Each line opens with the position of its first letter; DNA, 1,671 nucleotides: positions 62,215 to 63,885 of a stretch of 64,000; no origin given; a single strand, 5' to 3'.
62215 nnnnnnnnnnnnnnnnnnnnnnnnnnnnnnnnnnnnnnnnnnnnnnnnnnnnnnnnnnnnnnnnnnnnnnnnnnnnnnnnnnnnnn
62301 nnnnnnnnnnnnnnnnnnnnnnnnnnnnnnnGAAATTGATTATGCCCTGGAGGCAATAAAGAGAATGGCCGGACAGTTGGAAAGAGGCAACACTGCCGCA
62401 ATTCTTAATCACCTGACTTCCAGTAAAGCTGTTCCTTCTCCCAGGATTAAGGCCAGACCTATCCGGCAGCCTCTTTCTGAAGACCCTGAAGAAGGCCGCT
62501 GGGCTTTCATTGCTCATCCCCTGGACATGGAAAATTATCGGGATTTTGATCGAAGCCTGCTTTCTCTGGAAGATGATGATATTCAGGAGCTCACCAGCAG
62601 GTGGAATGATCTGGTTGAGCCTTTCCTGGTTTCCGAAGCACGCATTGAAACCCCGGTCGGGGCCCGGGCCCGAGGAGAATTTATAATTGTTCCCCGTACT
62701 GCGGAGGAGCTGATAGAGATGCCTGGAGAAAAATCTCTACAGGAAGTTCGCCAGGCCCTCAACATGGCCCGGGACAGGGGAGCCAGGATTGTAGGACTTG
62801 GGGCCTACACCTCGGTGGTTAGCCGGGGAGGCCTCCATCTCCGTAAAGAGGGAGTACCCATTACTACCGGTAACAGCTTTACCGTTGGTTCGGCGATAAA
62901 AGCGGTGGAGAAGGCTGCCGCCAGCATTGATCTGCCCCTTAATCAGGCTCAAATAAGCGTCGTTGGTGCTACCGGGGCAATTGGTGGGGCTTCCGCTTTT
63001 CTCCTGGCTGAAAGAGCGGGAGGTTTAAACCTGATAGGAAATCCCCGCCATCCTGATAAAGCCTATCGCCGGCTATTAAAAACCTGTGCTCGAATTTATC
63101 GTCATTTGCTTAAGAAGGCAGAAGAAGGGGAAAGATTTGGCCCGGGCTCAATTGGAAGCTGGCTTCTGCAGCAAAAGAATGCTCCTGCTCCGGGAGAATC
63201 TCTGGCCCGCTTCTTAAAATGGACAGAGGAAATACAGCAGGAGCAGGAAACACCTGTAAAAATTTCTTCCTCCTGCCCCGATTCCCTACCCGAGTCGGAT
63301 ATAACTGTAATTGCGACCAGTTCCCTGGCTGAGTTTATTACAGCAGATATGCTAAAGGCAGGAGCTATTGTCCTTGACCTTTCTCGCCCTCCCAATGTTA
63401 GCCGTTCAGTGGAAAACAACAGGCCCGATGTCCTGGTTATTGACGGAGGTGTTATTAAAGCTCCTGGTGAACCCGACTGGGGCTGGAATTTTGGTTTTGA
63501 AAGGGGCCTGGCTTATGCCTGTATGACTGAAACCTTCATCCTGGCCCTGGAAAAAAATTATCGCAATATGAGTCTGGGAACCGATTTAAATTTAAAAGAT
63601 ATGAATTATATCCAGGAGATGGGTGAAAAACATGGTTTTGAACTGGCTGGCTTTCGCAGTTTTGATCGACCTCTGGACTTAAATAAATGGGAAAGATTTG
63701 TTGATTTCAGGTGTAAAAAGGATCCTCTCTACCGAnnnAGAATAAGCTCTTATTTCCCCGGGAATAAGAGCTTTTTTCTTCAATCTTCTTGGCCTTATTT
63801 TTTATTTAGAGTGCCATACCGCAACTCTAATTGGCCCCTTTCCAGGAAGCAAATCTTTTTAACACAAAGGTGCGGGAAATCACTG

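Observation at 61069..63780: Acyl-ACP-reductase-like dehydrogenase with a 90-aa insertion in operon with a class-III aminotransferase (possible aldehyde-to-amine route)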

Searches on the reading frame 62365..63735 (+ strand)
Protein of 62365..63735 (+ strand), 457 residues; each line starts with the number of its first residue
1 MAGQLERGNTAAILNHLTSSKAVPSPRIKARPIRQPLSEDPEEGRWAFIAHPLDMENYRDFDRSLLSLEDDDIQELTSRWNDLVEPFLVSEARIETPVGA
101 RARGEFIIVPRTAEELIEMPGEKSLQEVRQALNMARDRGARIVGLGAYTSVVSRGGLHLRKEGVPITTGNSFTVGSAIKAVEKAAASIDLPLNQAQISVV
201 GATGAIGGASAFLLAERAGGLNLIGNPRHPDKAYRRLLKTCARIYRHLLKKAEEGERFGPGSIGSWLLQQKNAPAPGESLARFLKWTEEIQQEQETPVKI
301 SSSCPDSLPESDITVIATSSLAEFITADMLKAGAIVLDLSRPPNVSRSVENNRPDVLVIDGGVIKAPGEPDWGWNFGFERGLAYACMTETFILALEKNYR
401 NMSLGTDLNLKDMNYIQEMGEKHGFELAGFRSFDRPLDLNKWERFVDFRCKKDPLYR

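Call 3: search_protein_families(library=pfam, proteins=[window:62365-63735:+], max_evalue=0.1)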
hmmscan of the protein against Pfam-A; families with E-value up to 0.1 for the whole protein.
window:62365-63735:+ (457 aa): 4 families
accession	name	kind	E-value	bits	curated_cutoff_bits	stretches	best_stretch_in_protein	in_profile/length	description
PF02882.25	THF_DHG_CYH_C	-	0.00058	19.6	27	1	303-339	72-107/160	Tetrahydrofolate dehydrogenase/cyclohydrolase, NAD(P)-binding domain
PF01488.26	Shikimate_DH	-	0.0013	19.3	24.3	1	282-352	48-124/138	Shikimate / quinate 5-dehydrogenase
PF01118.30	Semialdhyde_dh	-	0.0082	17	26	0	291-341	47-98/121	Semialdehyde dehydrogenase, NAD binding domain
PF01565.28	FAD_binding_4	-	0.044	13.9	26.4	0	123-170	8-52/139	FAD binding domain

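Call 4: search_protein_families(library=ncbifam, proteins=[window:62365-63735:+], max_evalue=0.1)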
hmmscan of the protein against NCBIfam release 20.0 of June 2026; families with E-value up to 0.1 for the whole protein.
window:62365-63735:+ (457 aa): 11 families
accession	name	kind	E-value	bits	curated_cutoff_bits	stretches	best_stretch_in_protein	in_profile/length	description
NF053554.1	prodigi_MAP_PigE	equivalog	8.9e-49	166.5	850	2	46-232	2-191/837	prodigiosin MAP biosynthesis aminotransferase PigE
TIGR04058.1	AcACP_reductase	equivalog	9.5e-24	84.3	449.7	2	276-426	183-335/339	long-chain acyl-[acyl-carrier-protein] reductase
NF010786.0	PRK14189.1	subfamily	0.00038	19.6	421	1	310-339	201-229/285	bifunctional methylenetetrahydrofolate dehydrogenase/methenyltetrahydrofolate cyclohydrolase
TIGR03944.1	dehyd_SbnB_fam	equivalog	0.0064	15.5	326.9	1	283-340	171-229/327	2,3-diaminopropionate biosynthesis protein SbnB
NF010771.0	PRK14174.1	equivalog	0.0066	15.6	530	1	311-339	207-234/295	bifunctional 5,10-methylene-tetrahydrofolate dehydrogenase/ 5,10-methylene-tetrahydrofolate cyclohydrolase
NF010767.0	PRK14170.1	equivalog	0.0074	15.3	559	1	304-340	194-229/284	bifunctional methylenetetrahydrofolate dehydrogenase/methenyltetrahydrofolate cyclohydrolase FolD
NF010789.1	PRK14193.1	equivalog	0.024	13.9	401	1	308-340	200-231/281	bifunctional methylenetetrahydrofolate dehydrogenase/methenyltetrahydrofolate cyclohydrolase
NF010777.0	PRK14180.1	equivalog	0.036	13.5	544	1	311-339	202-229/282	bifunctional 5,10-methylene-tetrahydrofolate dehydrogenase/ 5,10-methylene-tetrahydrofolate cyclohydrolase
NF006141.0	PRK08291.1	equivalog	0.058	12.3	408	1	284-337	171-224/330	cyclodeaminase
NF010782.0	PRK14185.1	equivalog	0.071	12.4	507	0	310-340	204-233/293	bifunctional methylenetetrahydrofolate dehydrogenase/methenyltetrahydrofolate cyclohydrolase FolD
NF010775.0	PRK14178.1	equivalog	0.089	12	465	0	306-339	191-223/279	bifunctional methylenetetrahydrofolate dehydrogenase/methenyltetrahydrofolate cyclohydrolase FolD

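Call 5: search_solved_structures(query=window:62365-63735:+, max_evalue=1, show_alignments=3)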
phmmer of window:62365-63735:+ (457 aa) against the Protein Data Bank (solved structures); distinct sequences matched with E-value up to 1: 9.
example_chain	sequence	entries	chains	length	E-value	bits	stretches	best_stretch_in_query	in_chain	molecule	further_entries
4ppm_A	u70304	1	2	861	9.8e-27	97.3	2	46-231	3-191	Aminotransferase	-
6jzq_A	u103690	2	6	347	1.4e-16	63.8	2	47-229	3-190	Long-chain acyl-[acyl-carrier-protein] reductase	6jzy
6jzu_A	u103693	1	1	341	1.4e-16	63.7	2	47-230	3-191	Long-chain acyl-[acyl-carrier-protein] reductase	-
6jzz_A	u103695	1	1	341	3.3e-15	59.3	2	47-230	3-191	Long-chain acyl-[acyl-carrier-protein] reductase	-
3oj0_A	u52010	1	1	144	0.14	14.4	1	305-348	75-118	Glutamyl-tRNA reductase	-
2c2x_A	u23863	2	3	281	0.21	13.8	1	307-368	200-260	METHYLENETETRAHYDROFOLATE DEHYDROGENASE-METHENYLTETRAHYDROFOLATE CYCLOHYDROLASE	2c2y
2iyq_A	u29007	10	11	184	0.57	12.3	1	215-279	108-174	SHIKIMATE KINASE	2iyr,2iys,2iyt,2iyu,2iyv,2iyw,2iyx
1l4u_A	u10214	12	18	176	0.71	12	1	215-279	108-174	SHIKIMATE KINASE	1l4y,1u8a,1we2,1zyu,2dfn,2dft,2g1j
8wfc_A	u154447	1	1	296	0.75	11.9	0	312-340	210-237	Bifunctional protein FolD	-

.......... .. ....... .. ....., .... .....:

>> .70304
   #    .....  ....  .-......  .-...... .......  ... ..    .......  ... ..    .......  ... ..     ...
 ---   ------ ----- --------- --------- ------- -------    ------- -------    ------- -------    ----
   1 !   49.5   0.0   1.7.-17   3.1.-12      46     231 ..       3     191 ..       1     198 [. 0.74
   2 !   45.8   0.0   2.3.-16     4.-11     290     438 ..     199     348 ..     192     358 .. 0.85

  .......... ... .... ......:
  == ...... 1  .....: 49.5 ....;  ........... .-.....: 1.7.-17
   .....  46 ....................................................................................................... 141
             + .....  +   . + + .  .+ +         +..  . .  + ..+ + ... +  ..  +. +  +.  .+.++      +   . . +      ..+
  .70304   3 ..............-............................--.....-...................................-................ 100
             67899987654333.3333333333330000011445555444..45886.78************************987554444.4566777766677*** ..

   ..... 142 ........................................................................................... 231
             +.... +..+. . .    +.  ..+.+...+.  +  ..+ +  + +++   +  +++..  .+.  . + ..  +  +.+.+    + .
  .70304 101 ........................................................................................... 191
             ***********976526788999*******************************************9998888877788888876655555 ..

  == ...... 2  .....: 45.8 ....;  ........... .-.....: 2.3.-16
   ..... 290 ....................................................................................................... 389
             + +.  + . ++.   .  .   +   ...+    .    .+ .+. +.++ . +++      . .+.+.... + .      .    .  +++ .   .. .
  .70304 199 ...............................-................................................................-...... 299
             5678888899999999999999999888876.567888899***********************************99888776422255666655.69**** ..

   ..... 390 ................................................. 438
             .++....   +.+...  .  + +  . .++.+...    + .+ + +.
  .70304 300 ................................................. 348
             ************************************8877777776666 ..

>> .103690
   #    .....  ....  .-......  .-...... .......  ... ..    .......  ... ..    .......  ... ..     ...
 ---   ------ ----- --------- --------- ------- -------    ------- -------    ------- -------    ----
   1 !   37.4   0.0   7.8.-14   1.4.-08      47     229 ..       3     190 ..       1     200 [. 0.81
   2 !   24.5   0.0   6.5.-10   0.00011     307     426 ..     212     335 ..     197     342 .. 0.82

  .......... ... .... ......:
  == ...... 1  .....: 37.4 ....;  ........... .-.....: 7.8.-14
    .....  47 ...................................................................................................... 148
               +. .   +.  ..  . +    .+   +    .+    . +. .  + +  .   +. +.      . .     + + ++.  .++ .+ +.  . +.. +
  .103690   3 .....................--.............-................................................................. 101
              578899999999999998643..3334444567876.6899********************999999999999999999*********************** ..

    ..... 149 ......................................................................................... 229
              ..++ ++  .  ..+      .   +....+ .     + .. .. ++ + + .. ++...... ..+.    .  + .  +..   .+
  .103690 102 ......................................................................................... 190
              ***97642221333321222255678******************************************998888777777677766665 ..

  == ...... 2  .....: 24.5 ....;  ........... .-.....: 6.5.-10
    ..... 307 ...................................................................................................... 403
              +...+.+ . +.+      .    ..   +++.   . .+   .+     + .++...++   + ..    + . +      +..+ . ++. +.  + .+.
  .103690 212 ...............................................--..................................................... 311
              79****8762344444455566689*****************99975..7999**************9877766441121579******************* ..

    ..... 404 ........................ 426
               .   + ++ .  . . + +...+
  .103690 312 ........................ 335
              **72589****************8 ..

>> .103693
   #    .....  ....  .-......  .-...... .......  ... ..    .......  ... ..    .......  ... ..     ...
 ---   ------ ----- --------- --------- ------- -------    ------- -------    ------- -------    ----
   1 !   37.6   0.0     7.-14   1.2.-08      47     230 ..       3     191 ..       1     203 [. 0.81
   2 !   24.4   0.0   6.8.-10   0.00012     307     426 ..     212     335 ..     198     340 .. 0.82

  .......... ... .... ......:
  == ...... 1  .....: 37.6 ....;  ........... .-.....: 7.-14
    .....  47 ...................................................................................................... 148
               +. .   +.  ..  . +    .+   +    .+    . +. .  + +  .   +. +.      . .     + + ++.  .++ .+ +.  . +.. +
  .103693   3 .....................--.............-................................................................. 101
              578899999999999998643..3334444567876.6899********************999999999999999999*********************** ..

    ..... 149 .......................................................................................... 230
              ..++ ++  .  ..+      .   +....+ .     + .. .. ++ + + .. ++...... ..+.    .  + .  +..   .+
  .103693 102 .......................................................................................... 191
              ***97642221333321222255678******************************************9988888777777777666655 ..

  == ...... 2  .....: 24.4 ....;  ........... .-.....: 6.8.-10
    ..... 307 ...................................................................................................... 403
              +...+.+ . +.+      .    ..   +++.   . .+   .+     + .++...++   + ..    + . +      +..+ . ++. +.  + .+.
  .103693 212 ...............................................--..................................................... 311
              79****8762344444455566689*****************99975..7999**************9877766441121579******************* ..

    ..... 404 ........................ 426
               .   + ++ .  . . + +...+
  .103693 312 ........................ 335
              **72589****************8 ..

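Call 16: find_homologous_proteins(query=window:62365-63735:+, max_evalue=0.00001)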
Query window:62365-63735:+ (457 aa): 509 proteins with E <= 0.00001 among 8000 candidates; the best 120 are listed.
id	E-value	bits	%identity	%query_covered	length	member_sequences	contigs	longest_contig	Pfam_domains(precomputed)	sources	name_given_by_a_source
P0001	1.1e-126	442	47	97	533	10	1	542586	PF01488.27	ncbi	-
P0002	1.6e-126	441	48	99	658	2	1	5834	PF00202.28,PF01488.27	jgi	-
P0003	5.3e-126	439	48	94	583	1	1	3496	-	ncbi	ncbi:MAG TPA: aminotransferase III, partial [Thermaerobacter sp.]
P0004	4.9e-125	436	47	98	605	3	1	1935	PF00202.28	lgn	-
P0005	3.4e-124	433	48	99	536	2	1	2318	PF01488.27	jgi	jgi:predicted amino acid dehydrogenase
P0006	8.8e-124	432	49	99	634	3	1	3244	PF00202.28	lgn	-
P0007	1.8e-123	431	47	99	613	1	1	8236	PF02882.26,PF00202.28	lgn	-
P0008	2.1e-122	428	48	99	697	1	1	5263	PF00202.28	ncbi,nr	ncbi:MAG: putative class-III aminotransferase, partial [Firmicutes bacterium]|nr:putative class-III 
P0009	3.3e-122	427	46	98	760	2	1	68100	PF00202.28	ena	-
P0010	1.2e-121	425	44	91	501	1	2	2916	PF02882.26,PF01488.27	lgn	-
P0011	1.5e-121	425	48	95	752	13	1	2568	PF00202.28,PF01488.27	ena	-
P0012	8.2e-121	422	45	99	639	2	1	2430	PF00202.28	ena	-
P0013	4.3e-120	420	47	97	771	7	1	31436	PF00202.28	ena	-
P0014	1.4e-119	418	49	89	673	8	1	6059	PF00202.28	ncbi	ncbi:MAG: aminotransferase class III-fold pyridoxal phosphate-dependent enzyme, partial [Limnochorda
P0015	1.6e-119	418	66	61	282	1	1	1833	-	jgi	-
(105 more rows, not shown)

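Call 18: find_encoding_contigs(protein=P0009, flank=10000, max_places=2)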
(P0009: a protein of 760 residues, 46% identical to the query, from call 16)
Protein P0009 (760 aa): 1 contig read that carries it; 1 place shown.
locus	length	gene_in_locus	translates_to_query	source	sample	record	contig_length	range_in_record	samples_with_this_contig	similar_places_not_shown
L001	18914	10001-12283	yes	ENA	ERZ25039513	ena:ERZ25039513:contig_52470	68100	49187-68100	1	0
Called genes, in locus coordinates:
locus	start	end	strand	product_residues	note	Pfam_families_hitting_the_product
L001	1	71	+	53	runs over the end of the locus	-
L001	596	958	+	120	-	PF10097:DUF2335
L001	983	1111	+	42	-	-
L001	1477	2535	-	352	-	PF00248:Aldo_ket_red, PF13746:Fer4_18 (faint), PF13183:Fer4_8 (weak)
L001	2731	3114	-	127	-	PF26549:Tricorn_N, PF07676:PD40, PF26550:Tricorn_2nd (weak), PF14583:Pectate_lyase22 (faint)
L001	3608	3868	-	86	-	-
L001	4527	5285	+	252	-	PF01925:TauE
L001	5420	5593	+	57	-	-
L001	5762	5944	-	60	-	PF04014:MazE_antitoxin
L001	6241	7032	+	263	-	PF03705:CheR_N, PF01739:CheR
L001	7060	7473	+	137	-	PF03853:YjeF_N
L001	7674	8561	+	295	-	PF01256:Carb_kinase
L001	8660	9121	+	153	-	PF09985:Glucodextran_C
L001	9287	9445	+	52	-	-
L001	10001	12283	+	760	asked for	PF00202:Aminotran_3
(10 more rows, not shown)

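Call 19: find_encoding_contigs(protein=P0013, flank=10000, max_places=2)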
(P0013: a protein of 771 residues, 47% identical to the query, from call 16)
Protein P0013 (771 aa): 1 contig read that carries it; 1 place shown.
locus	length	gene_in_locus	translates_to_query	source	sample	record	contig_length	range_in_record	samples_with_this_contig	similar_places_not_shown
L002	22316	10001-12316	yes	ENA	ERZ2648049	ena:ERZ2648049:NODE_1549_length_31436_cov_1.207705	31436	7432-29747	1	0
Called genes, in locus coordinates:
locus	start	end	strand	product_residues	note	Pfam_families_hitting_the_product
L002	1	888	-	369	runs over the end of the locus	PF00364:Biotin_lipoyl (faint), PF25984:BSH_YknX, PF25989:YknX_C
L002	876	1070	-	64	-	-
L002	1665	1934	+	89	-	-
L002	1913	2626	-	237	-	PF01048:PNP_UDP_1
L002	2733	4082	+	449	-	PF00342:PGI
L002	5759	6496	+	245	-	PF00950:ABC-3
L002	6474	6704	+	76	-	-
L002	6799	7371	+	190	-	PF00849:PseudoU_synth_2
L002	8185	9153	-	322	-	-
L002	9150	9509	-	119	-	-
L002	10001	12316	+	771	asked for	PF00202:Aminotran_3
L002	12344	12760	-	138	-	PF00165:HTH_AraC, PF12833:HTH_18, PF00165:HTH_AraC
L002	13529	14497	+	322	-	-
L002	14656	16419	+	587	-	PF01547:SBP_bac_1, PF13416:SBP_bac_8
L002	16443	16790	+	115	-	-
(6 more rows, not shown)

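Call 20: find_encoding_contigs(protein=P0001, flank=10000, max_places=2)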
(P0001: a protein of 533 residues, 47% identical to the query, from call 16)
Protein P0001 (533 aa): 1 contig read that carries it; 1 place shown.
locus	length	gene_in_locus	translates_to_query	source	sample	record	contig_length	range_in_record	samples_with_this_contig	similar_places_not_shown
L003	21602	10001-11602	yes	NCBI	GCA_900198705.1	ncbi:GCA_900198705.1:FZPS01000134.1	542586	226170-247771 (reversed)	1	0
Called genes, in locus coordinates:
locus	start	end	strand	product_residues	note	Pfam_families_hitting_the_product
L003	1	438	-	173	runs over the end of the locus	PF22817:ApeP-like, PF07977:FabA, PF22818:ApeI-like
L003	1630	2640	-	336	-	PF01966:HD, PF13286:HD_assoc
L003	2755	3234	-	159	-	PF02896:PEP-utilizers_C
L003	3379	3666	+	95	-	PF08352:oligo_HPY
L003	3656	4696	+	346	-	PF00005:ABC_tran, PF08352:oligo_HPY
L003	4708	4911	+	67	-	-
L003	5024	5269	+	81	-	-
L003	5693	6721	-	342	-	PF00015:MCPsignal, PF13682:CZB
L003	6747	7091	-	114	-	-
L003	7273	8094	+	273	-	PF00528:BPD_transp_1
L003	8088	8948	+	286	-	PF00528:BPD_transp_1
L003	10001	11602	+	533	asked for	PF01488:Shikimate_DH (faint)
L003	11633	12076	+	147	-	PF02664:LuxS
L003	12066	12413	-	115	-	-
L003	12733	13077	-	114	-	PF00753:Lactamase_B, PF23023:Anti-Pycsar_Apyc1, PF12706:Lactamase_B_2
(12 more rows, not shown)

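Call 25: find_related_loci(query=A1, collection=genome_contigs, flank=10000)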
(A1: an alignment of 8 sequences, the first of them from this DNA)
Query A1 (420 aa) in genome_contigs; peptide patterns used: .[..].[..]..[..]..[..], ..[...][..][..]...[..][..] (x = any residue, [..] = any of these).
598 stretches matched a pattern (row limit reached: there are more); 552 encode a relative of the query (tblastn E <= 1e-3); the best 80 are kept; 80 distinct loci.
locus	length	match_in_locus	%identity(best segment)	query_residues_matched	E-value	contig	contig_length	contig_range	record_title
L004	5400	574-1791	50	1-412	6e-135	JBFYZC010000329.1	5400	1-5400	MAG: Bacillota bacterium isolate PPR_0424 PPR_0424.fa_k121_139147, whole genome shotgun sequence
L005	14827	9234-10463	49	1-416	3e-133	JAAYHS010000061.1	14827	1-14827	MAG: Bacillota bacterium isolate AS09scLD_40 77769_AS09, whole genome shotgun sequence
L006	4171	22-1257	49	2-414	5e-136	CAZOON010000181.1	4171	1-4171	MAG TPA_asm: uncultured Halanaerobiales bacterium isolate binchicken_co218_145 genome assembly, contig: NODE_29247_lengt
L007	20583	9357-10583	47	3-412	8e-133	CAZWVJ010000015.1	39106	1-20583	MAG TPA_asm: uncultured Syntrophomonadaceae bacterium isolate SRP201947_co1_104 genome assembly, contig: NODE_174_length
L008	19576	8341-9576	49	1-412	2e-132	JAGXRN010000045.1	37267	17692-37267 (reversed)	MAG: Dethiobacter sp. isolate CROMO_A_105 c_000000564123, whole genome shotgun sequence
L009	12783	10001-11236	49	1-412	7e-132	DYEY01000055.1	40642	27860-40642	MAG TPA_asm: Dethiobacter sp. isolate Tomsk_2_55_21 Tomsk_k141_54359, whole genome shotgun sequence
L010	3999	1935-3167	48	1-419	2e-134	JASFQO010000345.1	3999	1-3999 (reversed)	MAG: Bacillota bacterium isolate D0819S20remetaG_Bin_55 D0819S20remetaG_FD_scaffold_4920_c1, whole genome shotgun sequen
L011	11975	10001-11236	50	1-414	3e-131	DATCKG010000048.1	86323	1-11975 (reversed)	MAG TPA_asm: Symbiobacteriaceae bacterium isolate SMAG_U7090 k141_348094, whole genome shotgun sequence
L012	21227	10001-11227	49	1-415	6e-131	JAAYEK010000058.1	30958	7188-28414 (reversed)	MAG: Bacillota bacterium isolate AS06rmzACSIP_96 157396_AS06, whole genome shotgun sequence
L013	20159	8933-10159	47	3-412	1e-130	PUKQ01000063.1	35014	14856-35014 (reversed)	MAG: Syntrophomonadaceae bacterium isolate B1Sed10_75 B1-Sed10-C893, whole genome shotgun sequence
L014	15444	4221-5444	50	5-412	6e-134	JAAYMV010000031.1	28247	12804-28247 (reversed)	MAG: Bacillota bacterium isolate AS20ysBPTH_50 17397_AS20, whole genome shotgun sequence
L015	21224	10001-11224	49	6-413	3e-129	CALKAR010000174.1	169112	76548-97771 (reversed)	MAG TPA_asm: uncultured Peptococcaceae bacterium isolate SRR6713631_bin.102_CONCOCT_v1.1_MAG genome assembly, contig: ER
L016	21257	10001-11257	49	1-418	3e-128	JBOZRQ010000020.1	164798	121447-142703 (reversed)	MAG: Symbiobacteriaceae bacterium isolate Bin16 W5_k97_41936, whole genome shotgun sequence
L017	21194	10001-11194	49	3-400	8e-128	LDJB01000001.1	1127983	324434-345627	MAG: Peptococcaceae bacterium 1109 scaffold00001, whole genome shotgun sequence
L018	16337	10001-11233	48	3-412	3e-127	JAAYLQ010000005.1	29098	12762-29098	MAG: Bacillota bacterium isolate AS15tlH2ME_94 1972_AS15, whole genome shotgun sequence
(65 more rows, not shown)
